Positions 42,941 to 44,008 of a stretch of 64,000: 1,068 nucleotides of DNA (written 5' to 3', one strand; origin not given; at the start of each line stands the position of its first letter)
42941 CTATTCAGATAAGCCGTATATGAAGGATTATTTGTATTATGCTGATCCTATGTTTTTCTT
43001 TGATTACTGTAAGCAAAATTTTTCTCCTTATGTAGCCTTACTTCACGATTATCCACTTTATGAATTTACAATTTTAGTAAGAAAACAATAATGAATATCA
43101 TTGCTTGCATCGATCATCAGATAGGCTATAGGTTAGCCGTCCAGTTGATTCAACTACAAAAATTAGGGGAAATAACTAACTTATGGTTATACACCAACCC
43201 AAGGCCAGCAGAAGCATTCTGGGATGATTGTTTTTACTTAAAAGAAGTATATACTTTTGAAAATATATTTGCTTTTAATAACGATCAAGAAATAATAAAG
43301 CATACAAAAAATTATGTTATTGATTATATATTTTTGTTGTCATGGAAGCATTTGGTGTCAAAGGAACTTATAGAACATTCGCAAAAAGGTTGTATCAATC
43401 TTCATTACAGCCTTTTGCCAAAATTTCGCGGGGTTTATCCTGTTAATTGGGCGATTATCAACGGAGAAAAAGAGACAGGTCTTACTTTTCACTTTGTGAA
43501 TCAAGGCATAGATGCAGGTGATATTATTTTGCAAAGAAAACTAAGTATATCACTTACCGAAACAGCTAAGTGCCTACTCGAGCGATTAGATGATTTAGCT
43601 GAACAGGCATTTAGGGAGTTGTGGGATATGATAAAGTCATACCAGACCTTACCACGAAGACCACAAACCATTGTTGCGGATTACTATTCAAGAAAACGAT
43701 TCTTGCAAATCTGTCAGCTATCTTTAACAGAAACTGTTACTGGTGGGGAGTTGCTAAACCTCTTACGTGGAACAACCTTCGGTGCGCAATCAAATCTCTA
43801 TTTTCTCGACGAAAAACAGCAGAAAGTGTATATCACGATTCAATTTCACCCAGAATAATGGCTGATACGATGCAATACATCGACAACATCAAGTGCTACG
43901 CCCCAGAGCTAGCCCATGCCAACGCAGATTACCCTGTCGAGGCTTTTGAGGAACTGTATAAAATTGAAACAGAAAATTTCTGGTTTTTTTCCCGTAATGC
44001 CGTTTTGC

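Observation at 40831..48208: Arn/Gtr-like lipid-carrier glycosylation operon for an N-formylated 4-amino-4,6-dideoxyhexose, with aroQ fused at its end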

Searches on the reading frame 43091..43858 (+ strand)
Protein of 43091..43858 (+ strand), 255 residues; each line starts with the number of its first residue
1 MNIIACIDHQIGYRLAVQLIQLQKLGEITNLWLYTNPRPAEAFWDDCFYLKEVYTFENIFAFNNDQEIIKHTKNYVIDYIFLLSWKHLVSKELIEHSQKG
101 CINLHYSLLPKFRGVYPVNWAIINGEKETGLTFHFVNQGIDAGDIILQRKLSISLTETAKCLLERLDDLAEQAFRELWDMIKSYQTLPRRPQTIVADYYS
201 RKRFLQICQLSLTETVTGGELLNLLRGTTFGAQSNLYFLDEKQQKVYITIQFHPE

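Call 4: search_protein_families(library=pfam, proteins=[window:43091-43858:+], max_evalue=0.01)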
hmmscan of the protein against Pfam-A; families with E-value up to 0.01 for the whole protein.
window:43091-43858:+ (255 aa): 2 families
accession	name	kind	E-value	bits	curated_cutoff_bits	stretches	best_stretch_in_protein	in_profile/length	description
PF00551.24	Formyl_trans_N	-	2.1e-30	106.2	26.1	1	64-174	67-177/181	Formyl transferase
PF18216.6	N_formyltrans_C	-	1.1e-11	44.7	25.8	1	206-252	4-50/52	N-formyltransferase dimerization C-terminal domain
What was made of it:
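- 43091..43858 (+): VioF-type nucleotide-sugar N-formyltransferase (255 aa). PF00551 plus PF18216 (call 4).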

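Call 5: search_protein_families(library=ncbifam, proteins=[window:43091-43858:+], max_evalue=0.01)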
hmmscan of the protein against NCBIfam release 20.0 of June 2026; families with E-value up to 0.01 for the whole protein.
window:43091-43858:+ (255 aa): 7 families
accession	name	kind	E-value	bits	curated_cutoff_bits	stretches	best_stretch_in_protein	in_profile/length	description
NF005414.0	PRK06988.1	equivalog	4.5e-31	108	316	1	3-202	5-202/311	formyltransferase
NF005998.1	PRK08125.1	equivalog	2.9e-29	102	777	1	64-239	63-235/649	bifunctional UDP-4-amino-4-deoxy-L-arabinose formyltransferase/UDP-glucuronic acid oxidase ArnA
NF005755.0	PRK07579.1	equivalog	3.5e-27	95.8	238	1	49-254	46-239/245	dTDP-4-amino-4,6-dideoxyglucose formyltransferase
TIGR00460.1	fmt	equivalog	4.9e-25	88.3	201.5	1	67-191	70-194/315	methionyl-tRNA formyltransferase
TIGR00639.1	PurN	equivalog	1.1e-22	80.5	150.1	1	64-176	67-179/192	phosphoribosylglycinamide formyltransferase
NF004684.0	PRK06027.1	subfamily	5.9e-16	59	223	1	64-166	153-255/286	formyltetrahydrofolate deformylase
TIGR00655.1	PurU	equivalog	8.2e-15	55.2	285.95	1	62-164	146-248/280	formyltetrahydrofolate deformylase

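Call 19: search_solved_structures(query=window:43091-43858:+, max_evalue=0.001, show_alignments=2)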
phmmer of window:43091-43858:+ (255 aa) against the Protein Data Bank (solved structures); distinct sequences matched with E-value up to 0.001: 72 (the best 60 are shown).
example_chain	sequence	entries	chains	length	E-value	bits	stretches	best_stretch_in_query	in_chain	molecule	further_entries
5vyr_A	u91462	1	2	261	4.2e-21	78.6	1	61-202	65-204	Gdp-mannose 4,6-dehydratase / gdp-4-amino-4,6-dideoxy-d-mannose formyltransferase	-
5vys_A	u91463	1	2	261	4.3e-21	78.6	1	61-202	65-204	Gdp-mannose 4,6-dehydratase / gdp-4-amino-4,6-dideoxy-d-mannose formyltransferase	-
5vyt_A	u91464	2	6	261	5.8e-21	78.2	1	61-202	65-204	Gdp-mannose 4,6-dehydratase / gdp-4-amino-4,6-dideoxy-d-mannose formyltransferase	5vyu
6nbp_A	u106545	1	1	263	1e-19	74.1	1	77-250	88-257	N-formyltransferase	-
5uin_A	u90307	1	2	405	1.4e-19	73.6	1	65-231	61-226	Formyltransferase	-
5uij_A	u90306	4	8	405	1.4e-19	73.6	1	65-231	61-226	Formyltransferase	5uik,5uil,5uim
8gjh_A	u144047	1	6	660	3.4e-19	72.4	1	76-203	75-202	Bifunctional polymyxin resistance protein ArnA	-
6v33_A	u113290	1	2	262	4.5e-19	72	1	78-250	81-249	dTDP-4-amino-4,6-dideoxyglucose formyltransferase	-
6pih_A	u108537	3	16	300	5.1e-19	71.8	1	73-183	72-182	Bifunctional polymyxin resistance protein ArnA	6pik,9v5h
1yrw_A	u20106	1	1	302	5.2e-19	71.8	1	73-183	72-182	protein ArnA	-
2bln_A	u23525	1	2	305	5.3e-19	71.7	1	73-183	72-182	PROTEIN YFBG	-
5j63_A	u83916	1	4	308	5.4e-19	71.7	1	73-183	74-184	Bifunctional polymyxin resistance protein ArnA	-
1z7e_A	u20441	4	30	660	1.8e-18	70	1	74-183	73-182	protein ArnA | Bifunctional polymyxin resistance protein ArnA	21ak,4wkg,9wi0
4yfv_A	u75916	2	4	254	2e-17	66.6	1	28-252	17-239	VioF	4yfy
5vyq_A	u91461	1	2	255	4.1e-17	65.5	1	100-255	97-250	Uncharacterized protein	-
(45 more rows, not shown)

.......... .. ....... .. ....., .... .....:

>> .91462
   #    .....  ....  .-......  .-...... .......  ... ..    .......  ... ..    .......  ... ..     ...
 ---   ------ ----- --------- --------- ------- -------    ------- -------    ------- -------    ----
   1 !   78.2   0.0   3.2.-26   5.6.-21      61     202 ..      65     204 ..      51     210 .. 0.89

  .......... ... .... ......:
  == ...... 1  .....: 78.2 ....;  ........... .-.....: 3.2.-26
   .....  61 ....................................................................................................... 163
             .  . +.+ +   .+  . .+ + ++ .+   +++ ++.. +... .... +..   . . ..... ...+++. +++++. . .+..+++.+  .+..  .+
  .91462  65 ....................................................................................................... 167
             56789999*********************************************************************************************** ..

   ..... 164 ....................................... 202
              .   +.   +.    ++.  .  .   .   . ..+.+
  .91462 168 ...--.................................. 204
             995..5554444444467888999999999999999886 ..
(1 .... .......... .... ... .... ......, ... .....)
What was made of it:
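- On VioF-type sugar N-formyltransferase: Alignment to VioF 4yfv spans residues 28-252 (call 19).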

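Call 65: find_homologous_proteins(query=window:43091-43858:+, max_evalue=1e-10)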
Query window:43091-43858:+ (255 aa): 817 proteins with E <= 1e-10 among 1288 candidates; the best 120 are listed.
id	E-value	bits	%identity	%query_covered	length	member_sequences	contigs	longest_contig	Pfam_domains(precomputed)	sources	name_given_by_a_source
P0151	4.9e-171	585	100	100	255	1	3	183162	PF00551.25,PF18216.7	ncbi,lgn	ncbi:MAG: formyltransferase family protein [Bernardetiaceae bacterium]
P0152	1.2e-55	207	44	98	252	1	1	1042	PF00551.25,PF18216.7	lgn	-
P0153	1.9e-52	196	40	100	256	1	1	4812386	PF00551.25,PF18216.7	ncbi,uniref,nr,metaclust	ncbi:Methionyl-tRNA formyltransferase [Salinivirga cyanobacteriivorans]|uniref:Methionyl-tRNA formyl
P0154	4.6e-52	195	42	100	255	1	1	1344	PF00551.25,PF18216.7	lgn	-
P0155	4.2e-51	192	43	99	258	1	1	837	PF00551.25,PF18216.7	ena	-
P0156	6.8e-50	188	40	98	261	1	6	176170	PF00551.25,PF18216.7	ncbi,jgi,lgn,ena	jgi:methionyl-tRNA formyltransferase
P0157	1.3e-48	184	44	98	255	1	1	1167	PF00551.25,PF18216.7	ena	-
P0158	2.2e-48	183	41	99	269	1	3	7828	PF00551.25,PF18216.7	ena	-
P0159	3.5e-48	182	38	99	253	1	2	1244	PF00551.25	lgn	-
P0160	5.9e-48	181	41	100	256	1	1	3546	PF00551.25,PF18216.7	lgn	-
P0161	6.4e-48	181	42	98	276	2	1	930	PF00551.25,PF18216.7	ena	-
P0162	6.8e-48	181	40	99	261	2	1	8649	PF00551.25,PF18216.7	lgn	-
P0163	7.3e-48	181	41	99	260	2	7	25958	PF00551.25,PF18216.7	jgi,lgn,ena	jgi:methionyl-tRNA formyltransferase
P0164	1.3e-47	180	40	98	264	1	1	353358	PF00551.25,PF18216.7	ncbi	-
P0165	1.5e-47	180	41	97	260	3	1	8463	PF00551.25,PF18216.7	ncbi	-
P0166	1.6e-47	180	38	99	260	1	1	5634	PF00551.25,PF18216.7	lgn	-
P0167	1.7e-47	180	40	100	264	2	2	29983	PF00551.25,PF18216.7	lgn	-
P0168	1.8e-47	180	39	100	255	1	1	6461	PF00551.25,PF18216.7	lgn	-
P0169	2.2e-47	180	41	99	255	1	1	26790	PF00551.25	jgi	jgi:folate-dependent phosphoribosylglycinamide formyltransferase PurN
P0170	3.5e-47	179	39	100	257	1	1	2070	PF00551.25,PF18216.7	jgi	jgi:methionyl-tRNA formyltransferase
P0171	4.5e-47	179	38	100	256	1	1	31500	PF00551.25,PF18216.7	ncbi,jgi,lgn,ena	-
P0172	4.7e-47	178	39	99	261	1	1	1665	PF00551.25,PF18216.7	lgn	-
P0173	5.3e-47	178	41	97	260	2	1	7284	PF00551.25,PF18216.7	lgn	-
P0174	5.4e-47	178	38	96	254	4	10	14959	PF00551.25,PF18216.7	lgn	-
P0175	6.6e-47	178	40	97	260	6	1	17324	PF00551.25,PF18216.7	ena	-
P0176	6.7e-47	178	38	99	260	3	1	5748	PF00551.25,PF18216.7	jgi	jgi:methionyl-tRNA formyltransferase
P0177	1.1e-46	177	40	97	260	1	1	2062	PF00551.25,PF18216.7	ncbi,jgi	jgi:methionyl-tRNA formyltransferase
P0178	1.2e-46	177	42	95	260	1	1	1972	PF00551.25,PF18216.7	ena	-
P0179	1.5e-46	177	42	98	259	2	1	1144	PF00551.25,PF18216.7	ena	-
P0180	2.0e-46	176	39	99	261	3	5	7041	PF00551.25,PF18216.7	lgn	-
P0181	3.1e-46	176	38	96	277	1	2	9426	PF00551.25,PF18216.7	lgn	-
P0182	3.4e-46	176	36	99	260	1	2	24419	PF00551.25,PF18216.7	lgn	-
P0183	4.3e-46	175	40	99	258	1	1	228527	PF00551.25,PF18216.7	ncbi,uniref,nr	ncbi:formyltransferase family protein [Desulfovibrio sp. JC010]|uniref:formyltransferase family prot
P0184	1.0e-45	174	39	99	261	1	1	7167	PF00551.25,PF18216.7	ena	-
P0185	1.2e-45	174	38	99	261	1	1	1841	PF00551.25,PF18216.7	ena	-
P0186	1.2e-45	174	39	99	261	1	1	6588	PF00551.25,PF18216.7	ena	-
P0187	1.3e-45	174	35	99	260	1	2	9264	PF00551.25,PF18216.7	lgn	-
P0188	1.7e-45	173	41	97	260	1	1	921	PF00551.25,PF18216.7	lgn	-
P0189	2.2e-45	173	38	99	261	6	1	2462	PF00551.25,PF18216.7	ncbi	-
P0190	2.5e-45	173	39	98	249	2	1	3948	PF00551.25,PF18216.7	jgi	-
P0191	2.8e-45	173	40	99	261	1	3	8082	PF00551.25,PF18216.7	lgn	-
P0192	3.6e-45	172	38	100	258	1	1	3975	PF00551.25,PF18216.7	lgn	-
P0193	4.5e-45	172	37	99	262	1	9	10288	PF00551.25,PF18216.7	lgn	-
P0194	4.7e-45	172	37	97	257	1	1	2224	PF00551.25,PF18216.7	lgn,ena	-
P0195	5.2e-45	172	37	99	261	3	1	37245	PF00551.25,PF18216.7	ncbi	-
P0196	7.0e-45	171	38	99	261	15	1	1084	PF00551.25,PF18216.7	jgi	jgi:methionyl-tRNA formyltransferase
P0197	7.4e-45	171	39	98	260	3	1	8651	PF00551.25,PF18216.7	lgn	-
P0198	1.0e-44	171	40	98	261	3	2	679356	PF00551.25,PF18216.7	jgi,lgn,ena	-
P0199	1.1e-44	171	39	100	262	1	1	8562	PF00551.25,PF18216.7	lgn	-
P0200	1.2e-44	171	38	99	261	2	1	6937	PF00551.25,PF18216.7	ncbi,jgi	jgi:methionyl-tRNA formyltransferase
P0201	1.8e-44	170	37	100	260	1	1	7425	PF00551.25,PF18216.7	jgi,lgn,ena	-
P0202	1.9e-44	170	38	98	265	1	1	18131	PF00551.25,PF18216.7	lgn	-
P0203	2.0e-44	170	38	97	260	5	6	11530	PF00551.25,PF18216.7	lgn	-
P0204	2.2e-44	170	38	99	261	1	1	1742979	PF00551.25,PF18216.7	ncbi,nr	ncbi:hypothetical protein G6704_01785 [Polynucleobacter paneuropaeus]|nr:hypothetical protein G6704_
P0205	2.6e-44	170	38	99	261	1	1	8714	PF00551.25,PF18216.7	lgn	-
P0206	2.8e-44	169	35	99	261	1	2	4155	PF00551.25,PF18216.7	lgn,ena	-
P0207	2.9e-44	169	38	100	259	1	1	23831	PF00551.25,PF18216.7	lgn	-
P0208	3.1e-44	169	38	99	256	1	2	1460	PF00551.25,PF18216.7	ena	-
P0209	3.2e-44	169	37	96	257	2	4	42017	PF00551.25,PF18216.7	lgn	-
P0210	3.2e-44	169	38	98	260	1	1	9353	PF00551.25,PF18216.7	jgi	jgi:methionyl-tRNA formyltransferase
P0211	3.3e-44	169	36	98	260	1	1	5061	PF00551.25,PF18216.7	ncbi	-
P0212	4.0e-44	169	40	98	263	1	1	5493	PF00551.25,PF18216.7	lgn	-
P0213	4.2e-44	169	39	98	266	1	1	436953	PF00551.25,PF18216.7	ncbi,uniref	ncbi:formyltransferase family protein [Castellaniella hirudinis]|uniref:Formyltransferase family pro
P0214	4.8e-44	169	38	97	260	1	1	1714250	PF00551.25,PF18216.7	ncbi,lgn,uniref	uniref:formyltransferase family protein n=1 Tax=Polynucleobacter sp. TaxID=2029855 RepID=UPI0040470C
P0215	5.0e-44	169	36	99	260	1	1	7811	PF00551.25,PF18216.7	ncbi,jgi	jgi:methionyl-tRNA formyltransferase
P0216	5.1e-44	169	36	99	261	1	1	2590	PF00551.25,PF18216.7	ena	-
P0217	6.4e-44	168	40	99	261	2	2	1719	PF00551.25,PF18216.7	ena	-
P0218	7.0e-44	168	37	96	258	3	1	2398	PF00551.25,PF18216.7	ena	-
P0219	8.6e-44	168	39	97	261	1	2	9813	PF00551.25,PF18216.7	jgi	jgi:methionyl-tRNA formyltransferase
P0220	9.2e-44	168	37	99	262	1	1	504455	PF00551.25,PF18216.7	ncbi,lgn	-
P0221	9.5e-44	168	35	99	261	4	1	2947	PF00551.25,PF18216.7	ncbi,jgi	jgi:methionyl-tRNA formyltransferase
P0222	9.6e-44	168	38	99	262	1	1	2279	PF00551.25,PF18216.7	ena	-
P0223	9.8e-44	168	38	99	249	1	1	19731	PF00551.25,PF18216.7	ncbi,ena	-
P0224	1.1e-43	167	37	97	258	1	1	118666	PF00551.25,PF18216.7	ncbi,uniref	ncbi:formyltransferase family protein [Chitiniphilus shinanonensis]|uniref:formyltransferase family 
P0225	1.1e-43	167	40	97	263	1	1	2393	PF00551.25,PF18216.7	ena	-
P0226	1.2e-43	167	36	99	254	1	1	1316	PF00551.25,PF18216.7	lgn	-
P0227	1.4e-43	167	36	100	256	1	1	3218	PF00551.25,PF18216.7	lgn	-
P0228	1.5e-43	167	37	99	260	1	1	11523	PF00551.25,PF18216.7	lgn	-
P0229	1.5e-43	167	38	98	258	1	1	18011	PF00551.25,PF18216.7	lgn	-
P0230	1.6e-43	167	37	100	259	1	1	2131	PF00551.25,PF18216.7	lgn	-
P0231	1.8e-43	167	38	100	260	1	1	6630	PF00551.25,PF18216.7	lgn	-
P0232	2.0e-43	167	36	99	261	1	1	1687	PF00551.25,PF18216.7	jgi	-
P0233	2.2e-43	166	37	99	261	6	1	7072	PF00551.25,PF18216.7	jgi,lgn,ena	-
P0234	2.3e-43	166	37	99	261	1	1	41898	PF00551.25,PF18216.7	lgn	-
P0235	2.4e-43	166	35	99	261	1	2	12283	PF00551.25,PF18216.7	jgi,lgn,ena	-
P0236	2.4e-43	166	41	99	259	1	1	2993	PF00551.25,PF18216.7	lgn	-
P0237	2.9e-43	166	38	99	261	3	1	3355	PF00551.25,PF18216.7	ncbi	-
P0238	3.5e-43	166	37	99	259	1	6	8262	PF00551.25,PF18216.7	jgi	jgi:methionyl-tRNA formyltransferase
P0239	3.7e-43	166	38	100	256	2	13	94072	PF00551.25,PF18216.7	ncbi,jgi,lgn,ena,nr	ncbi:MAG TPA: formyltransferase family protein [Anaerolineales bacterium]|nr:formyltransferase famil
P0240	4.2e-43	166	40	97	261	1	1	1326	PF00551.25,PF18216.7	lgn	-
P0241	5.2e-43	165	36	99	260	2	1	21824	PF00551.25,PF18216.7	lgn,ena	-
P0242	5.9e-43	165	37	97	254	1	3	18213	PF00551.25,PF18216.7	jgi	-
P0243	5.9e-43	165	38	99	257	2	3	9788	PF00551.25,PF18216.7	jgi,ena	jgi:methionyl-tRNA formyltransferase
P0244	6.1e-43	165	35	99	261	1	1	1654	PF00551.25,PF18216.7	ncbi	-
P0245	6.6e-43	165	38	100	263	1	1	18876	PF00551.25,PF18216.7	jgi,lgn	-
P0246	7.9e-43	165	39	98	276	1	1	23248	PF00551.25,PF18216.7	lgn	-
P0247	8.2e-43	165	35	100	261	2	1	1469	PF00551.25,PF18216.7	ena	-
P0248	8.4e-43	165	37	98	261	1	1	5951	PF00551.25,PF18216.7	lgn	-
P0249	9.8e-43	164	40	98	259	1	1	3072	PF00551.25,PF18216.7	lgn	-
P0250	1.0e-42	164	38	97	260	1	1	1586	PF00551.25,PF18216.7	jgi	-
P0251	1.1e-42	164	40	97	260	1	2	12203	PF00551.25,PF18216.7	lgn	-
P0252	1.2e-42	164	37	100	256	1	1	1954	PF00551.25,PF18216.7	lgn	-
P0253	1.4e-42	164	41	98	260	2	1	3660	PF00551.25,PF18216.7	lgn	-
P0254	1.7e-42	164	39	99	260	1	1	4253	PF00551.25,PF18216.7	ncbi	-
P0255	1.7e-42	164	37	98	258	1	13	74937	PF00551.25,PF18216.7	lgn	-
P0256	1.7e-42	164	38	97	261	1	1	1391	PF00551.25,PF18216.7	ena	-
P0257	1.9e-42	163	36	98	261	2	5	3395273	PF00551.25,PF18216.7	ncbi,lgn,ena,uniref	ncbi:formyltransferase family protein [Neptuniibacter sp.]|uniref:formyltransferase family protein n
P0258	2.3e-42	163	37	96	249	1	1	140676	PF00551.25,PF18216.7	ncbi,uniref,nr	ncbi:formyltransferase family protein [Pseudomonas alcaligenes]|uniref:formyltransferase family prot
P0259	2.7e-42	163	39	99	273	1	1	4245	PF00551.25,PF18216.7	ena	-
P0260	2.9e-42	163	36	98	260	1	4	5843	PF00551.25,PF18216.7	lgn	-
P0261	3.8e-42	162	36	99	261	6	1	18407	PF00551.25,PF18216.7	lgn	-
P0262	4.2e-42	162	36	98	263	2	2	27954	PF00551.25,PF18216.7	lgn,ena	-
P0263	5.1e-42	162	35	99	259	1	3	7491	PF00551.25,PF18216.7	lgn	-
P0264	6.0e-42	162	37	97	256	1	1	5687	PF00551.25,PF18216.7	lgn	-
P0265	7.6e-42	161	38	99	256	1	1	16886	PF00551.25,PF18216.7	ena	-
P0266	7.8e-42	161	36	100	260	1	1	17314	PF00551.25,PF18216.7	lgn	-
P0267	1.3e-41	161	37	99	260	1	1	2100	PF00551.25,PF18216.7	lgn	-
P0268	1.4e-41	161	36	100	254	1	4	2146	PF00551.25,PF18216.7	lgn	-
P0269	1.6e-41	160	36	100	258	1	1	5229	PF00551.25,PF18216.7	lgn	-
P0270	2.0e-41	160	36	98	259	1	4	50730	PF00551.25,PF18216.7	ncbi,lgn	-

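Call 67: find_encoding_contigs(protein=P0153, flank=8000, max_places=1)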
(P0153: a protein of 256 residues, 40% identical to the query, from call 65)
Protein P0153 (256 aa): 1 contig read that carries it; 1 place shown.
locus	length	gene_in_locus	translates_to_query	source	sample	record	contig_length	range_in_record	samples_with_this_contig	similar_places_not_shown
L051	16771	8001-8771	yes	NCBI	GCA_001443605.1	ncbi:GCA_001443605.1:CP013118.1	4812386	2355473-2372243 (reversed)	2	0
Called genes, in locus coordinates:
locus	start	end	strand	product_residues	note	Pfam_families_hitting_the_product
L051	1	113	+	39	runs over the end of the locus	-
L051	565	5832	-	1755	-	PF13385:Laminin_G_3 (weak), PF00801:PKD (faint), PF18962:Por_Secre_tail (faint), PF18911:PKD_4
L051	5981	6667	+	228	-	PF00685:Sulfotransfer_1 (weak), PF13469:Sulfotransfer_3 (weak)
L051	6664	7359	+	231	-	PF08889:WbqC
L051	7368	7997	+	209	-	PF13649:Methyltransf_25, PF13847:Methyltransf_31 (weak), PF08241:Methyltransf_11 (weak), PF08242:Methyltransf_12 (weak)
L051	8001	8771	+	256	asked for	PF00551:Formyl_trans_N, PF18216:N_formyltrans_C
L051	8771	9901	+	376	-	PF00155:Aminotran_1_2 (weak), PF01041:DegT_DnrJ_EryC1, PF00266:Aminotran_5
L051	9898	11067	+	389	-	PF07429:Glyco_transf_56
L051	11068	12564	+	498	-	PF01943:Polysacc_synt, PF13440:Polysacc_synt_3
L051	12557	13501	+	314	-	PF00535:Glycos_transf_2, PF10111:Glyco_tranf_2_2, PF13641:Glyco_tranf_2_3 (weak)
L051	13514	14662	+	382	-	PF13524:Glyco_trans_1_2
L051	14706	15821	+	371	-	PF01370:Epimerase, PF04321:RmlD_sub_bind, PF16363:GDP_Man_Dehyd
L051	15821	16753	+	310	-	PF01370:Epimerase, PF16363:GDP_Man_Dehyd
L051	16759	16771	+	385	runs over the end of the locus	PF00155:Aminotran_1_2 (weak), PF00266:Aminotran_5, PF01041:DegT_DnrJ_EryC1, PF01053:Cys_Met_Meta_PP (weak)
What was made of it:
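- Closest known: dTDP-Fuc4NAc branch of enterobacterial common antigen. Same: The Salinivirga cassette is followed by a WecF-like GT56 (call 67).
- The same sugar cassette is used in a Wzx/GT56-type cluster in Salinivirga (L051, call 67).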

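Call 68: find_encoding_contigs(protein=P0156, flank=8000, max_places=1)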
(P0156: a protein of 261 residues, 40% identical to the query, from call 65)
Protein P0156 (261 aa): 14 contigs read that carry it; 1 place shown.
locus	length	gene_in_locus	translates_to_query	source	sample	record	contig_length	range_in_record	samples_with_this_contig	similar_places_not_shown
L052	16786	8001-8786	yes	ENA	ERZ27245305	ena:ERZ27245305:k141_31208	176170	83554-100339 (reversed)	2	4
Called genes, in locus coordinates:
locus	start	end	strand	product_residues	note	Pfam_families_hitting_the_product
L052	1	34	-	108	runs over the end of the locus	PF00462:Glutaredoxin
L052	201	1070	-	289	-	PF17827:PrmC_N, PF03602:Cons_hypoth95 (weak), PF05175:MTS, PF13847:Methyltransf_31, PF08241:Methyltransf_11 (faint), PF13649:Methyltransf_25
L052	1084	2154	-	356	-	PF03462:PCRF, PF00472:RF-1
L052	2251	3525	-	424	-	PF05201:GlutR_N, PF01488:Shikimate_DH, PF00745:GlutR_dimer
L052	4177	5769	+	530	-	-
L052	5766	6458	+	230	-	PF08889:WbqC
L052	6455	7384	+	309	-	PF00535:Glycos_transf_2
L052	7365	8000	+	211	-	PF13847:Methyltransf_31 (weak), PF08241:Methyltransf_11 (weak), PF08242:Methyltransf_12, PF13649:Methyltransf_25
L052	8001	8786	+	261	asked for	PF00551:Formyl_trans_N, PF18216:N_formyltrans_C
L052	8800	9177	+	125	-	PF00892:EamA, PF10639:TMEM234 (weak)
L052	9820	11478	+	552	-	-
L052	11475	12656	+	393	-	PF01041:DegT_DnrJ_EryC1, PF00155:Aminotran_1_2 (weak), PF01212:Beta_elim_lyase (weak), PF00266:Aminotran_5 (weak)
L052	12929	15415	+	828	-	PF00924:MS_channel_2nd, PF21082:MS_channel_3rd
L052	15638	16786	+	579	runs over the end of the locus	PF00664:ABC_membrane, PF00005:ABC_tran, PF13304:AAA_21 (faint)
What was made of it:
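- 42459..43091 (+): Class I SAM methyltransferase MT1 (210 aa), substrate unknown. Presumed to methylate the sugar. An MT1-like gene lies immediately upstream of the formyltransferase in L051 and L052 (calls 67, 68).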
